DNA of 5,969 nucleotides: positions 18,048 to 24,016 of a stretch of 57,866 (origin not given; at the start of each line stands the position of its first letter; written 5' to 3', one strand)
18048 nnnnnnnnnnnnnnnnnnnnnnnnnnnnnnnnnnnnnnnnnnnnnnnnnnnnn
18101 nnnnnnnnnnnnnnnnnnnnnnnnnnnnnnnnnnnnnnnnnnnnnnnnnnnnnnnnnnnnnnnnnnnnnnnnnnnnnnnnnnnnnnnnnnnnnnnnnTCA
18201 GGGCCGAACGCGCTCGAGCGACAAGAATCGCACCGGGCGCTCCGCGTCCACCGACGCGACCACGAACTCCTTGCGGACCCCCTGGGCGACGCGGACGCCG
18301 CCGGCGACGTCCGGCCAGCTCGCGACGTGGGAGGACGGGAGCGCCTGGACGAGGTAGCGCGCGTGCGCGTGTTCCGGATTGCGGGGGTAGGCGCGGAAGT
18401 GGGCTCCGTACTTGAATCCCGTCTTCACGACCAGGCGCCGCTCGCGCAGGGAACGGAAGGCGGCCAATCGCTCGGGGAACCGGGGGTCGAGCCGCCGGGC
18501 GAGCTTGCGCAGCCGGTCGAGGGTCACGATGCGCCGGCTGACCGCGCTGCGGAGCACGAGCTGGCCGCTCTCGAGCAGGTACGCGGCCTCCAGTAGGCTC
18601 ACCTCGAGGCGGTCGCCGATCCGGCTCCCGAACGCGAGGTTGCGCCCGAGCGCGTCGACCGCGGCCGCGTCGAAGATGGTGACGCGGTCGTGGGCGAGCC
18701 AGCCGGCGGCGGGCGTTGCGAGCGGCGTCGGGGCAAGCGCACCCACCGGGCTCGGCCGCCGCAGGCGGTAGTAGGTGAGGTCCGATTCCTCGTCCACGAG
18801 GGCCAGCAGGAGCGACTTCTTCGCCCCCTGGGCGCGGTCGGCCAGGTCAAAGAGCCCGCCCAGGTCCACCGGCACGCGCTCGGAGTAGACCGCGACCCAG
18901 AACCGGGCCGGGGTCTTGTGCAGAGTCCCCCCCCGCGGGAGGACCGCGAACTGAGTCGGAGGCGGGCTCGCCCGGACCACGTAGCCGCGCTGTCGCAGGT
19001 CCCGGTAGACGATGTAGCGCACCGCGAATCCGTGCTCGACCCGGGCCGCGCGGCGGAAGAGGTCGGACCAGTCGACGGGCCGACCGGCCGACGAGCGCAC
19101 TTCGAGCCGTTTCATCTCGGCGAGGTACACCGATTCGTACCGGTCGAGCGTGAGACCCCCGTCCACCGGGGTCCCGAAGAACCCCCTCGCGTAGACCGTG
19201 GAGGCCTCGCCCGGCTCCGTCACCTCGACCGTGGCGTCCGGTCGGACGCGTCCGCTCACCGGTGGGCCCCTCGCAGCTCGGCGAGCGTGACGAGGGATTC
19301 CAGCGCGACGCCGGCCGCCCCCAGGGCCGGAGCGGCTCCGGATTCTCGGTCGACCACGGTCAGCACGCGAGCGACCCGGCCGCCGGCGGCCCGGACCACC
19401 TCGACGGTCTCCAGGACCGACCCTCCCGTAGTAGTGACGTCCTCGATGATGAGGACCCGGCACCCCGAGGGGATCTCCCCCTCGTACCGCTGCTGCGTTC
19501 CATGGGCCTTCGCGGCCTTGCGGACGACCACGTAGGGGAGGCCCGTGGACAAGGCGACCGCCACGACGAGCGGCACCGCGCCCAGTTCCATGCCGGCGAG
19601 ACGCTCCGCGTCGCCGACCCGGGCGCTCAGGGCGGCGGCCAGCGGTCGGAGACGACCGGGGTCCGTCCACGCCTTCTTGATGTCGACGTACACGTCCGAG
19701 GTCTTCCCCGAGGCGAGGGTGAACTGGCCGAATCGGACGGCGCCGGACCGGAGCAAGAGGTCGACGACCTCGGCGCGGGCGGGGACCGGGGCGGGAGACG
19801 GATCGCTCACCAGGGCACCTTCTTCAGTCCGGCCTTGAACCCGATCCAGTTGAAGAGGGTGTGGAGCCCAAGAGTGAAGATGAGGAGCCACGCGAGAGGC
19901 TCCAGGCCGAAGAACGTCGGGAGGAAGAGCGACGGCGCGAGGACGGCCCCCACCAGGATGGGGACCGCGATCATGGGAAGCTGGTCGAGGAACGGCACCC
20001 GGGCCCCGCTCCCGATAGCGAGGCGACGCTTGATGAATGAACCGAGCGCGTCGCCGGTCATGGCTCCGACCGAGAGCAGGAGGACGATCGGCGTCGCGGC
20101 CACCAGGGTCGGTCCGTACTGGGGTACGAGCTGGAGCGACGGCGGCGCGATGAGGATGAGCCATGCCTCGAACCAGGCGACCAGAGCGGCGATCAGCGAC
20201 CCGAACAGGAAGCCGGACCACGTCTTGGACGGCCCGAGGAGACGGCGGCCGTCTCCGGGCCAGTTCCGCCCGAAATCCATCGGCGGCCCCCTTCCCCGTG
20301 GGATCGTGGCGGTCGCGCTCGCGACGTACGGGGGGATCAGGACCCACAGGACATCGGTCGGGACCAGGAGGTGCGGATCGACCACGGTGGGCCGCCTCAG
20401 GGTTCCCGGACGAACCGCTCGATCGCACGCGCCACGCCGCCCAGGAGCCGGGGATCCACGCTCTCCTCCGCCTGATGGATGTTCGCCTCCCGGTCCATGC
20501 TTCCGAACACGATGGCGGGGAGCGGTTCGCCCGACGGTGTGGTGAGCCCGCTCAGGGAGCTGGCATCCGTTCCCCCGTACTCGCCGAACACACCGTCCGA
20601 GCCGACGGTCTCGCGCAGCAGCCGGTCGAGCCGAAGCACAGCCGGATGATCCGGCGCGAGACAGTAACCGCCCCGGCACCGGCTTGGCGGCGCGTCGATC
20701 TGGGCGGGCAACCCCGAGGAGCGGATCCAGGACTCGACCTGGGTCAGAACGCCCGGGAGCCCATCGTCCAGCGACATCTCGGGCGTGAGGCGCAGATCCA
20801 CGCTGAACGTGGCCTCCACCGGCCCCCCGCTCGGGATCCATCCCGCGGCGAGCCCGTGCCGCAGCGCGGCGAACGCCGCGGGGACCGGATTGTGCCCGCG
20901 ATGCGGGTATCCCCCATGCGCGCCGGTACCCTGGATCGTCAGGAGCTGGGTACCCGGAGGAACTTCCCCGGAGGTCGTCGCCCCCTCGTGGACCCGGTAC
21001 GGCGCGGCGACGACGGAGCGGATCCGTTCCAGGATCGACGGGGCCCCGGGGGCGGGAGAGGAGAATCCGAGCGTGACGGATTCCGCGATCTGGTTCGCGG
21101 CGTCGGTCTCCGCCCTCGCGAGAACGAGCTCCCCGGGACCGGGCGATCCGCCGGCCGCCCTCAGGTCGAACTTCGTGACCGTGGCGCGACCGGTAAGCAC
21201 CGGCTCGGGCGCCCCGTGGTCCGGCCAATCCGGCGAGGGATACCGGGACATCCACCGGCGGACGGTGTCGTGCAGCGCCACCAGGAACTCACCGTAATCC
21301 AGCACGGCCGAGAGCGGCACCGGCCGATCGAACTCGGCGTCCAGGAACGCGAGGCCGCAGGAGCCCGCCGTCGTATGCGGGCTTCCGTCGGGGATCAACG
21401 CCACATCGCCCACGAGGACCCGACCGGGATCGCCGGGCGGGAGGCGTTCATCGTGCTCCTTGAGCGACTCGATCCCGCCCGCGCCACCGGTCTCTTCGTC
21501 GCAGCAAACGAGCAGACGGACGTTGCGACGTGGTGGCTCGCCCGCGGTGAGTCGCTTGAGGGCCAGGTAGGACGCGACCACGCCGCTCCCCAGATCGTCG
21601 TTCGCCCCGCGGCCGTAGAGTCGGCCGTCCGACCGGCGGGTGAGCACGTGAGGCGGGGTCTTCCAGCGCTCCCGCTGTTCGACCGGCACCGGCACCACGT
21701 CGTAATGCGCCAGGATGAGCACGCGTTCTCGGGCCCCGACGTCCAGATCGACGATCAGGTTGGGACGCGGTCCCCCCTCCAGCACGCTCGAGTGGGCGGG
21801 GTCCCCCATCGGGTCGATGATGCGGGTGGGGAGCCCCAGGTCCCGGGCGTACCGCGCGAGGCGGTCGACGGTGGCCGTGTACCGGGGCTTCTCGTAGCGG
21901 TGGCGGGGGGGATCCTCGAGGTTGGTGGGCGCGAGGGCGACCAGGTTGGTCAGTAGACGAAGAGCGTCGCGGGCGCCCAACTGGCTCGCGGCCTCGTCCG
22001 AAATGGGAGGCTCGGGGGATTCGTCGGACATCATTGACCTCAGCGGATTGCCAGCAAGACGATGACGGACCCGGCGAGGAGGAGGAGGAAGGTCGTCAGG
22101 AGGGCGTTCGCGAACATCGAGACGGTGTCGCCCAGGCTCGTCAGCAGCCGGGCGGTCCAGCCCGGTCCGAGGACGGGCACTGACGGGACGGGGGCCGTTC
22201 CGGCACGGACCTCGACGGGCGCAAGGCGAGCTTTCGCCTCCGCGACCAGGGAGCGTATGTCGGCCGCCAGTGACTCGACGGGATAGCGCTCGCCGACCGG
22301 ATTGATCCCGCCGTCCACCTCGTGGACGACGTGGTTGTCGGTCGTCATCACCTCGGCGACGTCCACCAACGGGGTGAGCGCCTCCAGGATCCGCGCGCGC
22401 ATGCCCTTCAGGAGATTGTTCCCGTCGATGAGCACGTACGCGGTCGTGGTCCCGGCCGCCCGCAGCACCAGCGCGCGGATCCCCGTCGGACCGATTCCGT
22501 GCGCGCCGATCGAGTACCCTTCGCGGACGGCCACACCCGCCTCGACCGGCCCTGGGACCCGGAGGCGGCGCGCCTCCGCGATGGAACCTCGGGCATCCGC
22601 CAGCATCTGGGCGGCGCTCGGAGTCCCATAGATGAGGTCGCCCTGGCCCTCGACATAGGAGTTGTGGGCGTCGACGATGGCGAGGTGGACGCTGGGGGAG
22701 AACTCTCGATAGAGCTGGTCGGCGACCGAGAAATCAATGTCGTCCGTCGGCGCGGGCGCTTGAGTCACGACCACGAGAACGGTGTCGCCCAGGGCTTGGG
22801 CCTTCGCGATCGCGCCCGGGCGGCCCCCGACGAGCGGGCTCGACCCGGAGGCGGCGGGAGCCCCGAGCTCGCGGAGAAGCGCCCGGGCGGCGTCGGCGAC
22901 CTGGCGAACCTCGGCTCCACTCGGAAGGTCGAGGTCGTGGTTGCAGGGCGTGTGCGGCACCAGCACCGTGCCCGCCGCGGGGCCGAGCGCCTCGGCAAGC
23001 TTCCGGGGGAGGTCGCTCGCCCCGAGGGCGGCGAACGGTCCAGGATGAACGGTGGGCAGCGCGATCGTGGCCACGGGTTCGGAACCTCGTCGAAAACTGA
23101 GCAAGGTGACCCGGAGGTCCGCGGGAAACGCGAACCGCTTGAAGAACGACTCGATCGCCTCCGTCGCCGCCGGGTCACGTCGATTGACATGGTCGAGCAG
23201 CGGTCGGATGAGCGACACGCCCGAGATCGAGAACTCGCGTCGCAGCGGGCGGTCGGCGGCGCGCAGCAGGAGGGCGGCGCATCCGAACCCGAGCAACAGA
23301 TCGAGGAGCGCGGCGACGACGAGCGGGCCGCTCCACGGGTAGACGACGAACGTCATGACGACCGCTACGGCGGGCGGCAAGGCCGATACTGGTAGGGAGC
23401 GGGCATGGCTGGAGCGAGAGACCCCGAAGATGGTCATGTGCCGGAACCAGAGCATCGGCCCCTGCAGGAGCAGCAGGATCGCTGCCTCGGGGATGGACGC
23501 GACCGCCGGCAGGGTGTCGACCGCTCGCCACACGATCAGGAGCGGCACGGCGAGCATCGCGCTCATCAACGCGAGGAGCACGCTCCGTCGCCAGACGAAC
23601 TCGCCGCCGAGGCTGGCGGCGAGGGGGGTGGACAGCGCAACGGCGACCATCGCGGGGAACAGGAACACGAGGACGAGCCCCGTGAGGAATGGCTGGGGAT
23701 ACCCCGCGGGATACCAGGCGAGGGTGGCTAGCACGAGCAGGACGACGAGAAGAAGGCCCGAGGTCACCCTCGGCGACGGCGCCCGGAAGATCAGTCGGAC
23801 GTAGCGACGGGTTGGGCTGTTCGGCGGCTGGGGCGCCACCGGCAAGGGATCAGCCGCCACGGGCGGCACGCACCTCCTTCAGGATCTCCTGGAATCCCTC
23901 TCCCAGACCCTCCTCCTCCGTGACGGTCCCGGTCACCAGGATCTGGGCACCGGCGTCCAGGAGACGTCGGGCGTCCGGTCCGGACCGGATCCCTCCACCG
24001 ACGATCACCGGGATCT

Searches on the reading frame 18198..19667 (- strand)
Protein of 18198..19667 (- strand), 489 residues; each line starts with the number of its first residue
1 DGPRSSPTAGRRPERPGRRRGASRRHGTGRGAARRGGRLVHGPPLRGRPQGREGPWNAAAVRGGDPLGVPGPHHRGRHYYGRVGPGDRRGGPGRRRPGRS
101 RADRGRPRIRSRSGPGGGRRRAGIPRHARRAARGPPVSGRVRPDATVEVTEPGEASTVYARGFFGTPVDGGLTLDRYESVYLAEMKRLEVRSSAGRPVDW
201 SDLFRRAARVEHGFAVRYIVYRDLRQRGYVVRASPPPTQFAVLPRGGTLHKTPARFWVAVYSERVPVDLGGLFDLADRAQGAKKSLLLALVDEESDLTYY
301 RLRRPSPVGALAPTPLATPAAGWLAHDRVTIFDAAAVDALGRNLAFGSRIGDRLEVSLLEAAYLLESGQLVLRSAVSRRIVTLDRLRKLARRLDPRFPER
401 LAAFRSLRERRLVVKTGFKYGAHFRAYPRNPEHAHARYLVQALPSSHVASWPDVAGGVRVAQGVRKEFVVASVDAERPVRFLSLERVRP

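Call 35: search_protein_families(library=pfam, proteins=[window:18198-19667:-], max_evalue=0.001)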
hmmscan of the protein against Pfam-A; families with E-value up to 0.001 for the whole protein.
window:18198-19667:- (489 aa): 3 families
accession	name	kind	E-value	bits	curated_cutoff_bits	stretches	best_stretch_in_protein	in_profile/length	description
PF01974.23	tRNA_int_endo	-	1.7e-38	131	27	2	397-480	1-84/85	tRNA intron endonuclease, catalytic C-terminal domain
PF02778.19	tRNA_int_endo_N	-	3.2e-19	68.6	21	2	322-381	3-61/67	tRNA intron endonuclease, N-terminal domain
PF12928.12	tRNA_int_end_N2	-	0.00029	21.3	24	0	165-191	41-68/69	tRNA-splicing endonuclease subunit sen54 N-term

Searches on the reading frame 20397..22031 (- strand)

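Call 35: search_protein_families(library=pfam, proteins=[window:20397-22031:-], max_evalue=0.001)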
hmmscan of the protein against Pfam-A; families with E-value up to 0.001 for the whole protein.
window:20397-22031:- (544 aa): 2 families
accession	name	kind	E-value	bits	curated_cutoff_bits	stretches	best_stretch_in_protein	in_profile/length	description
PF01546.33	Peptidase_M20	-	4.5e-19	69.6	24.6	1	106-542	2-205/206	Peptidase family M20/M25/M40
PF04389.22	Peptidase_M28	-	1.2e-07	32.1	21.3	1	91-186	1-73/193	Peptidase family M28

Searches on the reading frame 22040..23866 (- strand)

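Call 35: search_protein_families(library=pfam, proteins=[window:22040-23866:-], max_evalue=0.001)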
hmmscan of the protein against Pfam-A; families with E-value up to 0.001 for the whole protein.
window:22040-23866:- (608 aa): 1 family
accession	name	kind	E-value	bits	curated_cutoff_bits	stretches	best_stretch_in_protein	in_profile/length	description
PF09843.14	DUF2070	-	2.6e-108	363.2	30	1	20-597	2-558/561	Predicted membrane protein (DUF2070)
